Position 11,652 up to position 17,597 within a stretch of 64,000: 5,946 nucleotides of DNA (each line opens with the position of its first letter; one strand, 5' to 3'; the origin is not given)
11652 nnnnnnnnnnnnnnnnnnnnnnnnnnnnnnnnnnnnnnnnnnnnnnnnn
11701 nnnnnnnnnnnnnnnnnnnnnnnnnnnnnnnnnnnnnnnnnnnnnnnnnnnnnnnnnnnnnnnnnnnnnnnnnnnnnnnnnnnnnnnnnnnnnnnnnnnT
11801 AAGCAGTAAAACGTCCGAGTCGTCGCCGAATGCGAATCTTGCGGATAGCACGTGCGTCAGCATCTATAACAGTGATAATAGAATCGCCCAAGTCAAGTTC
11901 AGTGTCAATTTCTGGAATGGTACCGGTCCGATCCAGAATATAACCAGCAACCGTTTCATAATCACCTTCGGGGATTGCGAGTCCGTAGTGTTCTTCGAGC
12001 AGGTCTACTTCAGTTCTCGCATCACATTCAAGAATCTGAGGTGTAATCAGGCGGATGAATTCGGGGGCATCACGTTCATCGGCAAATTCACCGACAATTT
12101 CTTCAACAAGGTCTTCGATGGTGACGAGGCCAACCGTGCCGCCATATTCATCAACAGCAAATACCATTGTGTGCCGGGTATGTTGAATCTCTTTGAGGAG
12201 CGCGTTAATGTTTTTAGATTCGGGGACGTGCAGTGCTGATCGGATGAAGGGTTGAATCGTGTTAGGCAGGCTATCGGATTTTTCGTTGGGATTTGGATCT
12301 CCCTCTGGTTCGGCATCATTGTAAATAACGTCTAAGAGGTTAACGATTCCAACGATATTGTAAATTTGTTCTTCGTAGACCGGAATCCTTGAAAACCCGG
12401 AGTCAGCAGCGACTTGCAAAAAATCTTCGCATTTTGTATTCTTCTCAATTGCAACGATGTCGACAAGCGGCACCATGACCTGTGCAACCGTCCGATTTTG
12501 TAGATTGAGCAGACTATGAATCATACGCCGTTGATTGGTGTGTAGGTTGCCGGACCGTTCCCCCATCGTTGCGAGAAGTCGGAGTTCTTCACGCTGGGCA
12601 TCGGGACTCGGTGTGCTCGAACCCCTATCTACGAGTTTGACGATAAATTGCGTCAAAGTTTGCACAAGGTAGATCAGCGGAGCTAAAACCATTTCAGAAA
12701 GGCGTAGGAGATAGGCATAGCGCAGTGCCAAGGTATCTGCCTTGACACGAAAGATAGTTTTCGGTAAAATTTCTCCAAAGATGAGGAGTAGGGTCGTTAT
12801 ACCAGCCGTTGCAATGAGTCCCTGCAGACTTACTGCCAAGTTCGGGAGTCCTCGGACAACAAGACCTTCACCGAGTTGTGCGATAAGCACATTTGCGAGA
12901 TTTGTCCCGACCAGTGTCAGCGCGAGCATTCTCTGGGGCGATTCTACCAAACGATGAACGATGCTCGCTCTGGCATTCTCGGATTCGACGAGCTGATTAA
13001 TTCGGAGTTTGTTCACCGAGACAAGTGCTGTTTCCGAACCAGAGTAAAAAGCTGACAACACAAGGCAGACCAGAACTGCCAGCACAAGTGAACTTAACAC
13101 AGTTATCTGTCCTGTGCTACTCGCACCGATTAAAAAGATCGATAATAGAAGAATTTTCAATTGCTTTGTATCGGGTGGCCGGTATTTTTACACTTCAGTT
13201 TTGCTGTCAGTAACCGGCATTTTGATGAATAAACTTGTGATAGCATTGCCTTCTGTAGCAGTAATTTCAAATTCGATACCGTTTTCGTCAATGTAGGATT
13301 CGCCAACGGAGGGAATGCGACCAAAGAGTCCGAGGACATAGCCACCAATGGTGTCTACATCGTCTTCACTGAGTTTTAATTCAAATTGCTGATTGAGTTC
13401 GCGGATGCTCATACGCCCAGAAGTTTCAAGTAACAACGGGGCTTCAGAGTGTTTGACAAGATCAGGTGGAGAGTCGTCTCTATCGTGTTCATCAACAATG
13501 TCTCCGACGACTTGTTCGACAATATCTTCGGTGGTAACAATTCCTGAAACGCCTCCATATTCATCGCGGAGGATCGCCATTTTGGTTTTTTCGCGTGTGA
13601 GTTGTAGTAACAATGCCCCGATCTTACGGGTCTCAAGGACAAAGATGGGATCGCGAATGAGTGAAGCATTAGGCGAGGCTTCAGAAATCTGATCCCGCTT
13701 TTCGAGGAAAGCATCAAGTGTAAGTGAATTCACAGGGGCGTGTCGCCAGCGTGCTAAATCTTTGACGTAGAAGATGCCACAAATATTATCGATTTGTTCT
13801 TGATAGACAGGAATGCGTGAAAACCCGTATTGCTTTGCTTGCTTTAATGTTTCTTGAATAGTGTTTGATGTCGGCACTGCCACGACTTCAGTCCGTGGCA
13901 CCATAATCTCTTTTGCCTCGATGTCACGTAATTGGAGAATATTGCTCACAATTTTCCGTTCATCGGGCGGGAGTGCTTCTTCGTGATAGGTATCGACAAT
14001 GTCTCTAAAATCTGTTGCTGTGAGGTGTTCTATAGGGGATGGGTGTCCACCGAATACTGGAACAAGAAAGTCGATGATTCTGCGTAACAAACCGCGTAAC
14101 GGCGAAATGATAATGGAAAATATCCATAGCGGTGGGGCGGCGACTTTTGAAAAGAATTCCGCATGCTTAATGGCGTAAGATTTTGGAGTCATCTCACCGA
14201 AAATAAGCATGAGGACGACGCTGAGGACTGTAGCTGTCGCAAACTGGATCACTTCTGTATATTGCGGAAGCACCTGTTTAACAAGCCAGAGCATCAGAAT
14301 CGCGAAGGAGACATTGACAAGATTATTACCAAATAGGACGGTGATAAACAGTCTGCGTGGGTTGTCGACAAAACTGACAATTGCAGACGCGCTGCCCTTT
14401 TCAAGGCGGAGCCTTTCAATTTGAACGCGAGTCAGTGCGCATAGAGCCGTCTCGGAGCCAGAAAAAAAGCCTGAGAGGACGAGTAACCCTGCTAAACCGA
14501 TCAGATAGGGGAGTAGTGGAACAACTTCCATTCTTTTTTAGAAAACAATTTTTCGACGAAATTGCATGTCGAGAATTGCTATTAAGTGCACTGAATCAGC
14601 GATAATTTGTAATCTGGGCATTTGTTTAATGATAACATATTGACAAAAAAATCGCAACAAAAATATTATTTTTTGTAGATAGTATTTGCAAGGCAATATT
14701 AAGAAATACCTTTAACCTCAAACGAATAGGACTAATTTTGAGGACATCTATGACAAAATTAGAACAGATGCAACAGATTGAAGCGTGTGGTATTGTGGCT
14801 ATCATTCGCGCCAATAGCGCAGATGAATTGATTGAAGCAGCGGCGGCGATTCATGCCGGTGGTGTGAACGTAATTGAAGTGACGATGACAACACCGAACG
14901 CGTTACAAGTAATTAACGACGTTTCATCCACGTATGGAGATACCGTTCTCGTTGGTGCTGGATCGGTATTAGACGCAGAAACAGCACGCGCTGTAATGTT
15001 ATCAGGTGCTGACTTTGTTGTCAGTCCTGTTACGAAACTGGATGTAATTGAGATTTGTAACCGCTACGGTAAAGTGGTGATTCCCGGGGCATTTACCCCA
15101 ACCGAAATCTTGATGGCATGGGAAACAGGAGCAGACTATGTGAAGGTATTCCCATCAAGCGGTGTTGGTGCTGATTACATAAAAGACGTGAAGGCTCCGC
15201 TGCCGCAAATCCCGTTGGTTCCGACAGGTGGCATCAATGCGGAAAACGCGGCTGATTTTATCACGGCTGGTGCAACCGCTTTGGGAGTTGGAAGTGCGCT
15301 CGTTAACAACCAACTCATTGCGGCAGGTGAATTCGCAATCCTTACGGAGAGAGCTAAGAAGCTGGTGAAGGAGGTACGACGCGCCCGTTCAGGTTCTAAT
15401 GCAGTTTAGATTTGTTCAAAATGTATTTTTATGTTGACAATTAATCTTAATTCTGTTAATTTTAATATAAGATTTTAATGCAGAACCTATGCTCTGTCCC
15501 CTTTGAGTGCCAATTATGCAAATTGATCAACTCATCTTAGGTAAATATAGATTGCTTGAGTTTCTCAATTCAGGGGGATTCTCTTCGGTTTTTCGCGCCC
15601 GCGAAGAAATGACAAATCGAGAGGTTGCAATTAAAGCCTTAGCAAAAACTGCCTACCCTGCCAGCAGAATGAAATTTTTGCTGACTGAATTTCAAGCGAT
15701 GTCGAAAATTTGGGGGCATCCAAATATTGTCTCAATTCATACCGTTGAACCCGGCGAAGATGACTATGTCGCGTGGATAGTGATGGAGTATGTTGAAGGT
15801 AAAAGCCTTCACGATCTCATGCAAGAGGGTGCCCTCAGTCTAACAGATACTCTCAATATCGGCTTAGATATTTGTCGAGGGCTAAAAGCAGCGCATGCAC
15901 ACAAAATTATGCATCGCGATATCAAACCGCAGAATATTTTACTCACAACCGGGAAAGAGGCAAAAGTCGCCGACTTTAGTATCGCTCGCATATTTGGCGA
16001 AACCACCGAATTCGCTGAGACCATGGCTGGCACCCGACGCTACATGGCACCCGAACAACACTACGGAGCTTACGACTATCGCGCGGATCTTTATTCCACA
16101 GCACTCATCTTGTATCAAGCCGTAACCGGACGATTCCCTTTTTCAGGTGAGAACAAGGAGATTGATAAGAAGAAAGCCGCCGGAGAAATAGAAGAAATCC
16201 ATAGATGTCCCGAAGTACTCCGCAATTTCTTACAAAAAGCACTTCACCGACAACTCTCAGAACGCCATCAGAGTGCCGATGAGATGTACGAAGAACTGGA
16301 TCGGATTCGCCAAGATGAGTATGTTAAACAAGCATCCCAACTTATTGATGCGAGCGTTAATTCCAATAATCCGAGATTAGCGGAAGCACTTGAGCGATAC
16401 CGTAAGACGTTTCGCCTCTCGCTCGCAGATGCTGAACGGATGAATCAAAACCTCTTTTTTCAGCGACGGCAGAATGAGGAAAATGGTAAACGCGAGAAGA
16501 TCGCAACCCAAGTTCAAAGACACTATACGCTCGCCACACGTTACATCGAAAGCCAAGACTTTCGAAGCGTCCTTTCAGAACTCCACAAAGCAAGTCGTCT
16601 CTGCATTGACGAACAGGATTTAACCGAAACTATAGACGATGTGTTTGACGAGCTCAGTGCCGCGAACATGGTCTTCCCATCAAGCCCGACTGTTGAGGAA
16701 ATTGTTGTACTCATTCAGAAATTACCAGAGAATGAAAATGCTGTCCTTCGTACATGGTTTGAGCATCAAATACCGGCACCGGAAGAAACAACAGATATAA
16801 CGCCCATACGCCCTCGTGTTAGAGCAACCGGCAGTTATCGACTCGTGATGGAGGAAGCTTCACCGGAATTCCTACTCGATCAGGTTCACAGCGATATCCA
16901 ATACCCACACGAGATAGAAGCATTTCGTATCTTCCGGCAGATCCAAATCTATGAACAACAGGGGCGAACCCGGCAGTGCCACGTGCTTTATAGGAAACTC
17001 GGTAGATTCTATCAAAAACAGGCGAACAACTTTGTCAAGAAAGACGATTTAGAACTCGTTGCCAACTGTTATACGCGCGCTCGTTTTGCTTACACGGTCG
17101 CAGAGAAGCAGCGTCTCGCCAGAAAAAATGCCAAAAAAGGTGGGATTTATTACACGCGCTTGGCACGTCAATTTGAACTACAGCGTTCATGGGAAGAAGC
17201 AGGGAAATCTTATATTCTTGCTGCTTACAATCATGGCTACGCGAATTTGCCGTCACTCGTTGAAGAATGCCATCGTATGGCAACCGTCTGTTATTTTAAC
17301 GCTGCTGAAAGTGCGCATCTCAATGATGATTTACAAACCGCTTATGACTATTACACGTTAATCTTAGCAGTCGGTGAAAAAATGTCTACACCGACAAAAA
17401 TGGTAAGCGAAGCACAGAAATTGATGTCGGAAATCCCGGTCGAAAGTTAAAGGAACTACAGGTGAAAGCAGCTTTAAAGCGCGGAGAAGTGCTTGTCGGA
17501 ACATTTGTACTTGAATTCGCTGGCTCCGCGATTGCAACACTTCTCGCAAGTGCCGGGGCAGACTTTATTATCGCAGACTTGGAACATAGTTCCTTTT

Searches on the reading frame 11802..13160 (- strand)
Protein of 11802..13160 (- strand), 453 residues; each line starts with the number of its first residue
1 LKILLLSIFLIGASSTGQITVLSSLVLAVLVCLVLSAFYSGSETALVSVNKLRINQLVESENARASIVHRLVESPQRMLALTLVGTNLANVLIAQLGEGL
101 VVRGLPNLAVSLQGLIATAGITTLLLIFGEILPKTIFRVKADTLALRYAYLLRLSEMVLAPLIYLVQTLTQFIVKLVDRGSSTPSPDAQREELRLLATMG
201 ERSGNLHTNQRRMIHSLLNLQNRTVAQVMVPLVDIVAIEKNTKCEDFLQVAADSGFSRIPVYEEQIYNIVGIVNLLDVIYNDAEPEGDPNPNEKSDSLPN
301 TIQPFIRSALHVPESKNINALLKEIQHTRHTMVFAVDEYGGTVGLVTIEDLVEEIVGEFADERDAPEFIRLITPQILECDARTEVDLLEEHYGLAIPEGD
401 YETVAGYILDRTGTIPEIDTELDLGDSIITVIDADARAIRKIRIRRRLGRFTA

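Call 25: search_protein_families(library=pfam, proteins=[window:11802-13160:-], max_evalue=0.001)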
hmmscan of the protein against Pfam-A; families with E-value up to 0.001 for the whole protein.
window:11802-13160:- (453 aa): 3 families
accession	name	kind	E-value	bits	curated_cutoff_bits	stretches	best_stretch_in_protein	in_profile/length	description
PF01595.25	CNNM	-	6.5e-45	153.4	28.4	1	28-207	2-178/181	Cyclin M transmembrane N-terminal domain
PF03471.22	CorC_HlyC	-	9.7e-18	64.4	27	1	376-446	7-79/81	Transporter associated domain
PF00571.33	CBS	-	1e-10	42.2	24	1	309-356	9-56/57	CBS domain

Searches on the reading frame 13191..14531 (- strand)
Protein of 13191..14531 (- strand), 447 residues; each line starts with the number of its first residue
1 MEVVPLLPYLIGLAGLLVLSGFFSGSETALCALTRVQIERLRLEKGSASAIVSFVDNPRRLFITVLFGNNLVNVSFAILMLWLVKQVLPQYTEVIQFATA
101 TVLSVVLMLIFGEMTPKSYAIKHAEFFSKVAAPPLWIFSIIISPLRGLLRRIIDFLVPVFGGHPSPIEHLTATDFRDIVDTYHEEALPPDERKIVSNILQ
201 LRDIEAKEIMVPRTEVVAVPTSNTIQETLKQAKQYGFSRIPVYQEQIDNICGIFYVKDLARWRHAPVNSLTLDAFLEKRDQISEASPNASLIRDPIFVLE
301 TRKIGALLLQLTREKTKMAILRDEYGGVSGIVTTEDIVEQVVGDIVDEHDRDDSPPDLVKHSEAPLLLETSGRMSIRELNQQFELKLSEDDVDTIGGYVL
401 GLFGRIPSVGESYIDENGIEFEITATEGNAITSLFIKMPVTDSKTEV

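Call 69: search_protein_families(library=pfam, proteins=[window:13191-14531:-], max_evalue=0.00001)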
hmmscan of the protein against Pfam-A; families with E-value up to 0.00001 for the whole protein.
window:13191-14531:- (447 aa): 3 families
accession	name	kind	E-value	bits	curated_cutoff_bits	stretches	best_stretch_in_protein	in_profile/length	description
PF01595.25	CNNM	-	1.4e-38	132.8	28.4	1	14-190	4-180/181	Cyclin M transmembrane N-terminal domain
PF03471.22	CorC_HlyC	-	9.1e-18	64.5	27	1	370-437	10-78/81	Transporter associated domain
PF00571.33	CBS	-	1.9e-12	47.7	24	1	207-262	2-54/57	CBS domain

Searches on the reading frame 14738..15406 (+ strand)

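Call 70: search_protein_families(library=pfam, proteins=[window:14738-15406:+], max_evalue=0.00001)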
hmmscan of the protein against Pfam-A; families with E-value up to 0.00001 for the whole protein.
window:14738-15406:+ (223 aa): 1 family
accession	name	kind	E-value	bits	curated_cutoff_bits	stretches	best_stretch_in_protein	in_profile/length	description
PF01081.25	Aldolase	-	5.1e-41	140.7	27.8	1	15-201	6-192/196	KDPG and KHG aldolase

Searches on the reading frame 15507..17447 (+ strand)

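Call 69: search_protein_families(library=pfam, proteins=[window:15507-17447:+], max_evalue=0.00001)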
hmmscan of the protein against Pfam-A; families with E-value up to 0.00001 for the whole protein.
window:15507-17447:+ (647 aa): 2 families
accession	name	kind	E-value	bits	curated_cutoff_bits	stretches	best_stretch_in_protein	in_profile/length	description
PF00069.31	Pkinase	-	1.9e-48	165.6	31.7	1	15-255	2-253/263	Protein kinase domain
PF07714.23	PK_Tyr_Ser-Thr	-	6.3e-33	114.6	23.1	1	17-255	4-250/258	Protein tyrosine and serine/threonine kinase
